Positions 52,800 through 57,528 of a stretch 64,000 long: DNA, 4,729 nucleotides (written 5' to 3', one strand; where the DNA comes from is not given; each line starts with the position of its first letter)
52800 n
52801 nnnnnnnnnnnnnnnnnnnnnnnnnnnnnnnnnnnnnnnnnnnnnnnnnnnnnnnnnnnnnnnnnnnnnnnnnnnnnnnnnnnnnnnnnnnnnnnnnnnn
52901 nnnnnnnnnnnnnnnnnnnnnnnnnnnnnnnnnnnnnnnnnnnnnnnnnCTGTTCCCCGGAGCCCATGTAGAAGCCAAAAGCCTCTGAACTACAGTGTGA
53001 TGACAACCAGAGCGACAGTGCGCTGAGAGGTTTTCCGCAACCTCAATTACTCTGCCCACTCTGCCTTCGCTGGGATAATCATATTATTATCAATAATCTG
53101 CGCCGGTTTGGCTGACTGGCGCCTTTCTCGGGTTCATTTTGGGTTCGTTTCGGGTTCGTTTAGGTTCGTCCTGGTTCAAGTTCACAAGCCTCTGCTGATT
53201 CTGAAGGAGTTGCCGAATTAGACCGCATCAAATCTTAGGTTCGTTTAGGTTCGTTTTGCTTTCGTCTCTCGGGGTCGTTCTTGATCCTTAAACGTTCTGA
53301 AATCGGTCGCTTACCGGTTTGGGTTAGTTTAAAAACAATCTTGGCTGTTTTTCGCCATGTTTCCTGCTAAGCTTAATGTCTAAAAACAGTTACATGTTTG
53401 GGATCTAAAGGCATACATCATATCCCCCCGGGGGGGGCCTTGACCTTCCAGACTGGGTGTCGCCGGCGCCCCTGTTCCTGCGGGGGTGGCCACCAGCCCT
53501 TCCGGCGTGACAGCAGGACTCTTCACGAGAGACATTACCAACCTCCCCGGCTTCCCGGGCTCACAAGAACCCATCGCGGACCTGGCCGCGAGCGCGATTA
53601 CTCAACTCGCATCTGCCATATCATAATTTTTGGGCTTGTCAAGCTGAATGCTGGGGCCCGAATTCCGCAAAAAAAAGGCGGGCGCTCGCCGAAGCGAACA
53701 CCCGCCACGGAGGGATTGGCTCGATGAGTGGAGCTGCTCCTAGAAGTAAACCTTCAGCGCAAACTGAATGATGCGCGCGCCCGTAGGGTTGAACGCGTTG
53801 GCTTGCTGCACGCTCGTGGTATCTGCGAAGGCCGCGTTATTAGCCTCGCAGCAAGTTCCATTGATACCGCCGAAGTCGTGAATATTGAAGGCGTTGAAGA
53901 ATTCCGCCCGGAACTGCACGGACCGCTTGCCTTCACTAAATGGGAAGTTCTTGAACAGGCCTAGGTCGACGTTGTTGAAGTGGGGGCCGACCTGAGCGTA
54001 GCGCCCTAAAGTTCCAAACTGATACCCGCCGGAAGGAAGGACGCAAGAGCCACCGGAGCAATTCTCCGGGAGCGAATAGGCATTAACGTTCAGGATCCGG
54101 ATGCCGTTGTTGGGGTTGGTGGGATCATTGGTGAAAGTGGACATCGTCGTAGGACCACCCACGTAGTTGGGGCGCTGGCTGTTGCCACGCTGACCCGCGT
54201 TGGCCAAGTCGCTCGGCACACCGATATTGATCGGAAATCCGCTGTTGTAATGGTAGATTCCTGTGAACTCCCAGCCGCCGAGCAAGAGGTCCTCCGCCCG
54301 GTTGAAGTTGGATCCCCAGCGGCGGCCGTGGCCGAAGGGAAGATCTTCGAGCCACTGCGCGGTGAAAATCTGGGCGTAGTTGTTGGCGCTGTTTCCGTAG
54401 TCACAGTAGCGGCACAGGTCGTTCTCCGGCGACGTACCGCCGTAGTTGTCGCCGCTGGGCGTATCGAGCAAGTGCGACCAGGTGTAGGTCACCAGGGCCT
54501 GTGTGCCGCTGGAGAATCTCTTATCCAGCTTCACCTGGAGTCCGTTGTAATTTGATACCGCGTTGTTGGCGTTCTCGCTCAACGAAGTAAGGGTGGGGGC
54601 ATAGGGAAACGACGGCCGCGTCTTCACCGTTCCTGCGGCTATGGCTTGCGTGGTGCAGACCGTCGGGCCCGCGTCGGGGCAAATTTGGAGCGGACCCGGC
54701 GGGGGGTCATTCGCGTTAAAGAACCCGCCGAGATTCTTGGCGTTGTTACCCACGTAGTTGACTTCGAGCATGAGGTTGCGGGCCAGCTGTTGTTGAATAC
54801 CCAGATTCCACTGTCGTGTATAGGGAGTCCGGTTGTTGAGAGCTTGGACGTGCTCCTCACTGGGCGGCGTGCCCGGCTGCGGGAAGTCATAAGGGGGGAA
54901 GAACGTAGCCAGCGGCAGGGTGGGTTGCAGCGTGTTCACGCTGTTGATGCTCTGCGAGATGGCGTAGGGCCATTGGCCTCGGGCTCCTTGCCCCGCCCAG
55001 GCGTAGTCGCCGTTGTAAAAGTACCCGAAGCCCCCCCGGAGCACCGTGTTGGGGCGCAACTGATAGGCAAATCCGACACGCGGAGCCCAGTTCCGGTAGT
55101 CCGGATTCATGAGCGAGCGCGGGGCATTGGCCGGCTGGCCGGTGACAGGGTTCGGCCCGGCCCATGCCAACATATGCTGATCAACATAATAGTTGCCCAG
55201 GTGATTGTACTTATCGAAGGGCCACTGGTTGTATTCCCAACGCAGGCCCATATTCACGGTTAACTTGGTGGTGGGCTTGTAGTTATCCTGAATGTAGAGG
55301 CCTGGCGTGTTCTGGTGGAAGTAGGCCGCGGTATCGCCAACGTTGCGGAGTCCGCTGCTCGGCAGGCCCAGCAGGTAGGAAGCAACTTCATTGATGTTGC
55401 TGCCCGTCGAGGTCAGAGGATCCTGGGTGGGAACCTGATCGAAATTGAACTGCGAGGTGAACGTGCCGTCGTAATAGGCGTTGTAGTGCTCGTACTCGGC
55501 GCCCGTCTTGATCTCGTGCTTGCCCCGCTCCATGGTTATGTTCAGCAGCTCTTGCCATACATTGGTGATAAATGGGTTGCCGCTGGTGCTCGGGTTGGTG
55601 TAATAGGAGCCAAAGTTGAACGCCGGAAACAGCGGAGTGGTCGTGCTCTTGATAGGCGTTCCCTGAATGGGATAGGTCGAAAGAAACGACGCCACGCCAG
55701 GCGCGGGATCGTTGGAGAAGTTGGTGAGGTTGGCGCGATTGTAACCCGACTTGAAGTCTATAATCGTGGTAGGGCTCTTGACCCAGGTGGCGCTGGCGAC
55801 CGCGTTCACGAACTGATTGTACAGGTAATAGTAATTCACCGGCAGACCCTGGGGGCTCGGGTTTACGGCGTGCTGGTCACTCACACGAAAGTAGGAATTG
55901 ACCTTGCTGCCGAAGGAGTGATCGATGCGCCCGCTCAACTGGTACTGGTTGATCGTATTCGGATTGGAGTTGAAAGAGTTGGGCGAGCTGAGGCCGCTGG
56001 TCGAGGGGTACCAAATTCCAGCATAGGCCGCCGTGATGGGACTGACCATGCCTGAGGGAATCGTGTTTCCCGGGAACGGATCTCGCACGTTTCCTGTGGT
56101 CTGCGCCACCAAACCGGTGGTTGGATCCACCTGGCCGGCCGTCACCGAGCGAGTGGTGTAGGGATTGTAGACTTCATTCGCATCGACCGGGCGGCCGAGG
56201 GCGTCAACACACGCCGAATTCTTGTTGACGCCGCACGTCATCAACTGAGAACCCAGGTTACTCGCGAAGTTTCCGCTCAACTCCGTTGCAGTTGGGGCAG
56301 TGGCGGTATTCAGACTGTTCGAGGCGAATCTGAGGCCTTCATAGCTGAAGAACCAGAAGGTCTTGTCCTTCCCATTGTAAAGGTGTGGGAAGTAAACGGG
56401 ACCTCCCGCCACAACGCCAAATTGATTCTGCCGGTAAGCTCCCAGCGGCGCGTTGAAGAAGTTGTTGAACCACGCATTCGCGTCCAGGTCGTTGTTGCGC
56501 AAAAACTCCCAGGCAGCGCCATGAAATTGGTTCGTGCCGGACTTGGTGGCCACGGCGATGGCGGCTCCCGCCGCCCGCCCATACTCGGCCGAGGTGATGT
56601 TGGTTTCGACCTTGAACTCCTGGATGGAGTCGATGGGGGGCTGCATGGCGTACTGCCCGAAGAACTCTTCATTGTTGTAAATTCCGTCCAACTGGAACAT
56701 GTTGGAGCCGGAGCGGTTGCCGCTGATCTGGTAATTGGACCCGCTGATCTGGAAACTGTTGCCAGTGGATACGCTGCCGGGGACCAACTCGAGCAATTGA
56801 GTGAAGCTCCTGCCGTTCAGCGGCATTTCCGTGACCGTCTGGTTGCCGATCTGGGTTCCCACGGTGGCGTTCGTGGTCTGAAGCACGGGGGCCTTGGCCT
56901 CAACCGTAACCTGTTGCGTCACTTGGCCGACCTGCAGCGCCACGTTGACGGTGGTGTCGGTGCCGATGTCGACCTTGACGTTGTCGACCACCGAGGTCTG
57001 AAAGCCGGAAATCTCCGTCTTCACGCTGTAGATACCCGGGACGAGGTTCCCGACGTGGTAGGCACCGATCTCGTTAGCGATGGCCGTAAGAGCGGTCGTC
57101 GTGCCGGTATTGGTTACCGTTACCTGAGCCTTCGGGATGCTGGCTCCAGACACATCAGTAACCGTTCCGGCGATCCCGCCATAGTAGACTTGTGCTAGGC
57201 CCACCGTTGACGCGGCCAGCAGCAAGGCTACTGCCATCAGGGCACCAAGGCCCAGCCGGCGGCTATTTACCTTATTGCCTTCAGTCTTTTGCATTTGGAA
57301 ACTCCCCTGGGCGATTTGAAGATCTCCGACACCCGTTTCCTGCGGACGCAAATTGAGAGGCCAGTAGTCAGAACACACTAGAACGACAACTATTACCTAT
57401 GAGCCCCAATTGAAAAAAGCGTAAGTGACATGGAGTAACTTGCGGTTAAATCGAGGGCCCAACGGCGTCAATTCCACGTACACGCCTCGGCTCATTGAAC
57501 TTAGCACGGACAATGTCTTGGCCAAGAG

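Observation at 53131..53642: Second, longer copy of the composite element, with its own promoter, sitting where an RND pump gene is expected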

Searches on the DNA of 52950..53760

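Call 27: search_rna_families(source=window, start=52950, end=53760, threshold=evalue, max_evalue=10)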
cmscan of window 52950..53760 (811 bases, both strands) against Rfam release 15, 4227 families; matches with E-value up to 10: 3.
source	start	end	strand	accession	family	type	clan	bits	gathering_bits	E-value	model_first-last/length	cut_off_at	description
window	52954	53030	+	RF00584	SNORD105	Gene; snRNA; snoRNA; CD-box;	CL00075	21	45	0.11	1-87/87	no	Small nucleolar RNA SNORD105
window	53674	53719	-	RF01066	6C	Cis-reg;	-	20.8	47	3.2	1-75/75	no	6C RNA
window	53010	53128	+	RF01456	VrrA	Gene; antisense;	-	15.9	50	6.3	1-140/140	no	Vibrio regulatory RNA of OmpA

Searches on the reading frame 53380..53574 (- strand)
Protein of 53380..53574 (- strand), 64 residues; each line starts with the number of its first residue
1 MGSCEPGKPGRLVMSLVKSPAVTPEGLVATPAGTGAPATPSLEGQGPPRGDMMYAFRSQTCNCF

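Call 11: search_protein_families(library=pfam, proteins=[window:53380-53574:-], max_evalue=0.01)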
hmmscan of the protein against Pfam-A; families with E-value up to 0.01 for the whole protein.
window:53380-53574:- (64 aa): 0 families
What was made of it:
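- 53438..53608 (-): Variable, G+C-rich segment between promoter and hairpin (67% GC); contains a 64-aa ORF with no family match. No Pfam hit (call 11).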

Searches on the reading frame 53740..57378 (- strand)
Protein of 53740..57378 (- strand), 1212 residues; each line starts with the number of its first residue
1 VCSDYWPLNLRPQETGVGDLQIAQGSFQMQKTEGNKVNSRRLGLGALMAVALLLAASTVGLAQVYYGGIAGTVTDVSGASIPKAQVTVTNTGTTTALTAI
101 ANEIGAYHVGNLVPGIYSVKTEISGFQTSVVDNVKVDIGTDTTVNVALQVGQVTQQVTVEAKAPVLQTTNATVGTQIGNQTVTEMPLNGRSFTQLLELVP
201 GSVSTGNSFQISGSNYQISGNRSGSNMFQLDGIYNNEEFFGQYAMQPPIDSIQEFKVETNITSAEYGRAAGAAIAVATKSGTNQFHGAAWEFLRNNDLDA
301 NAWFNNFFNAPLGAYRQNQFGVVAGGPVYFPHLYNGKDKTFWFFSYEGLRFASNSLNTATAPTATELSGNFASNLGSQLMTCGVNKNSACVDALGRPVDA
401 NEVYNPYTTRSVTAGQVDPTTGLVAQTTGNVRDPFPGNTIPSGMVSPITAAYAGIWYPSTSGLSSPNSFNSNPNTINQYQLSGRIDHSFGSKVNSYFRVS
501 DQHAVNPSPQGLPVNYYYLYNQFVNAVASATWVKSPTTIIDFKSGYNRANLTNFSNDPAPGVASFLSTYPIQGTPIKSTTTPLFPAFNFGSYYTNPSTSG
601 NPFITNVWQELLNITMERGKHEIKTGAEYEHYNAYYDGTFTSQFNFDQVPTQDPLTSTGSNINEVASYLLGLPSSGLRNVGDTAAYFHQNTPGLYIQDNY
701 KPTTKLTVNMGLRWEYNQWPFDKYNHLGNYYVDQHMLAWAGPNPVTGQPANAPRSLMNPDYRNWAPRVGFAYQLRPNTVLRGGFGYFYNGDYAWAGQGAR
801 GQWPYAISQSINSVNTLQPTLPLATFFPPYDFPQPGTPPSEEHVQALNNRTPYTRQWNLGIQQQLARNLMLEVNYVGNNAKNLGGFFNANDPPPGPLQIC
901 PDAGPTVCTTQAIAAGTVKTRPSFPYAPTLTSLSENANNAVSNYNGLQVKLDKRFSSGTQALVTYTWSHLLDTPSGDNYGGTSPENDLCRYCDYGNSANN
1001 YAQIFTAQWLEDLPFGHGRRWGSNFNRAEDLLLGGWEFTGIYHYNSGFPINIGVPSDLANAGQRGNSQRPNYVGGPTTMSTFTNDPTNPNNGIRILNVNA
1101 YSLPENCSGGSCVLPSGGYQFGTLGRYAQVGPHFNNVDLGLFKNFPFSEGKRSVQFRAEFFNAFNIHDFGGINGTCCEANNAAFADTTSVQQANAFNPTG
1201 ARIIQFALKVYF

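Call 11: search_protein_families(library=pfam, proteins=[window:53740-57378:-], max_evalue=0.01)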
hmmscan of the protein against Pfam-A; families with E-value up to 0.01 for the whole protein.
window:53740-57378:- (1212 aa): 3 families
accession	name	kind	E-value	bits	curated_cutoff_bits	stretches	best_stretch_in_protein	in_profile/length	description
PF25183.1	OMP_b-brl_4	-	3.9e-200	667.7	30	1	277-1205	1-838/838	Outer membrane beta barrel domain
PF13620.12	CarboxypepD_reg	-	2.8e-15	56.9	32.3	1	69-149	2-82/82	Carboxypeptidase regulatory-like domain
PF07715.20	Plug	-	0.0001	23.2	23.9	1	178-272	13-105/107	TonB-dependent Receptor Plug Domain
